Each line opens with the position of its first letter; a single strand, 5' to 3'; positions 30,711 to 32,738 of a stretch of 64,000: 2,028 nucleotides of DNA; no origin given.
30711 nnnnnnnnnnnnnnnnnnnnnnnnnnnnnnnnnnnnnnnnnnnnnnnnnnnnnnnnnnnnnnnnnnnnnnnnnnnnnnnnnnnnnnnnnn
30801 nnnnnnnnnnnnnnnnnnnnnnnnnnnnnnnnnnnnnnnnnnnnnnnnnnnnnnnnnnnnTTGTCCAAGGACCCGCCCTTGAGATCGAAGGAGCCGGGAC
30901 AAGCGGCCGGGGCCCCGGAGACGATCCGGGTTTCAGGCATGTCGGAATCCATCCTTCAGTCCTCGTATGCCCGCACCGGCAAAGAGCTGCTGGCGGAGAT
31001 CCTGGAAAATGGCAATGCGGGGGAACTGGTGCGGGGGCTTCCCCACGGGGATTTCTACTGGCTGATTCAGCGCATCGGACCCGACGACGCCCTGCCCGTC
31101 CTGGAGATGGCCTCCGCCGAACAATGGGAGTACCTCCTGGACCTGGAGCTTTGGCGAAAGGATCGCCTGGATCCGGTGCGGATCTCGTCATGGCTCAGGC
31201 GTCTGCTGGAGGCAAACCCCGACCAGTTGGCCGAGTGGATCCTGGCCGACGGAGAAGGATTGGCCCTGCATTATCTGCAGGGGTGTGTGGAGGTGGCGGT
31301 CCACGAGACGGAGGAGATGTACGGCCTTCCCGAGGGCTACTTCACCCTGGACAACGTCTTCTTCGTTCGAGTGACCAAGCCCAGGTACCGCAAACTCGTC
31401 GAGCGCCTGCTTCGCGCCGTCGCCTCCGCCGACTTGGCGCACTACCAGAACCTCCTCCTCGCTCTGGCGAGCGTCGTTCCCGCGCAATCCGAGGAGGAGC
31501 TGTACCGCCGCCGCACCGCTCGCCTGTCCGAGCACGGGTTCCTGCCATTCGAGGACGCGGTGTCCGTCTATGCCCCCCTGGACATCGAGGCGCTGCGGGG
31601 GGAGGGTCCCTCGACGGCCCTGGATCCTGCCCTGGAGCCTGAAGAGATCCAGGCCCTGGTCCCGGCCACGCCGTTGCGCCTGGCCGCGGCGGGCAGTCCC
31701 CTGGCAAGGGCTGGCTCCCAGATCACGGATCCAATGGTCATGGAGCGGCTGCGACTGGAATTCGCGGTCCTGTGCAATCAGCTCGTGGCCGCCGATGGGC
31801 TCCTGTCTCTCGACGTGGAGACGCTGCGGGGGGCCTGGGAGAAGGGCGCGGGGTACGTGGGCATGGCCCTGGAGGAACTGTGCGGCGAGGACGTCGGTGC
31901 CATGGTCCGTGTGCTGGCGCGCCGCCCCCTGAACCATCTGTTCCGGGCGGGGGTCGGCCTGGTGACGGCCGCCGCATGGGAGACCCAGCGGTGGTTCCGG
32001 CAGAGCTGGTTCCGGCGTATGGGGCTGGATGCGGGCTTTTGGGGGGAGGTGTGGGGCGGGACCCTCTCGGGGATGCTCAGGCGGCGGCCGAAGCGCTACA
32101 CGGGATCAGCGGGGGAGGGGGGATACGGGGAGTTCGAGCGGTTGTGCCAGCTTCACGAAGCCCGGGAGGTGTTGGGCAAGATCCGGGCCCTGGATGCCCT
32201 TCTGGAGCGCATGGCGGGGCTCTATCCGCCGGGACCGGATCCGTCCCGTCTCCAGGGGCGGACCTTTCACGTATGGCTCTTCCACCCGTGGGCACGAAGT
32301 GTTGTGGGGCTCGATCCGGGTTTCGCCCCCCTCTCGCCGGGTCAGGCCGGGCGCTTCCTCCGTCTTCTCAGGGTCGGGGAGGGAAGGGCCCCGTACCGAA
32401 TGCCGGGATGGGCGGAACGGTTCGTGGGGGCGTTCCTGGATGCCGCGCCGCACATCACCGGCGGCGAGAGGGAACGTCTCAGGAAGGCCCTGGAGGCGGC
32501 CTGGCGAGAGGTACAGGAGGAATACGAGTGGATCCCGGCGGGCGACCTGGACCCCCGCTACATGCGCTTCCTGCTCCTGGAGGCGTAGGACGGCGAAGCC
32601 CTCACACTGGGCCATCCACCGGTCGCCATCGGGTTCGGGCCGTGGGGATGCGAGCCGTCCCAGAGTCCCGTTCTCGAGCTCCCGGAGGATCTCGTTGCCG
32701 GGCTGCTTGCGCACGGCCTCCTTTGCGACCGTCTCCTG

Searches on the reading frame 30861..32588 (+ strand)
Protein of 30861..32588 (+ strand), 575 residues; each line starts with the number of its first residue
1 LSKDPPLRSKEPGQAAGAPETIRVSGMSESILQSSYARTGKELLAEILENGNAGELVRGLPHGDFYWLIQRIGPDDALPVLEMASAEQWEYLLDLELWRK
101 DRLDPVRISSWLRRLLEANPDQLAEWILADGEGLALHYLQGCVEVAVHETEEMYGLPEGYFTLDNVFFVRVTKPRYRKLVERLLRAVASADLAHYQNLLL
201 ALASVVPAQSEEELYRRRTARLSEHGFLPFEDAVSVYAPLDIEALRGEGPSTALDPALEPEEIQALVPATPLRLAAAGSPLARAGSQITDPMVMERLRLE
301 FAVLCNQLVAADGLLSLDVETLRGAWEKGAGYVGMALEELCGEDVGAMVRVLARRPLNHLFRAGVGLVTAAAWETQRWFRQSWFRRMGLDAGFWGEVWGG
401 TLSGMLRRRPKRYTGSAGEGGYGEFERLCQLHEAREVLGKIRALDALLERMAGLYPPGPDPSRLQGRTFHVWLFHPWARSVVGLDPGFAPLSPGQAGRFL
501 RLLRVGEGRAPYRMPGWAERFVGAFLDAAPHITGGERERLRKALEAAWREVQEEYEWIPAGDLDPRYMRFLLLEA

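Call 69: search_protein_families(library=pfam, proteins=[window:30861-32588:+], max_evalue=0.00001)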
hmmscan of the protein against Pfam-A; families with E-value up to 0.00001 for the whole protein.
window:30861-32588:+ (575 aa): 1 family
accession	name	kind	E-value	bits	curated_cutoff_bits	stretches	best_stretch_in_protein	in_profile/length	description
PF19676.4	DUF6178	-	6e-131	438.1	25.5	1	32-574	13-561/561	Family of unknown function (DUF6178)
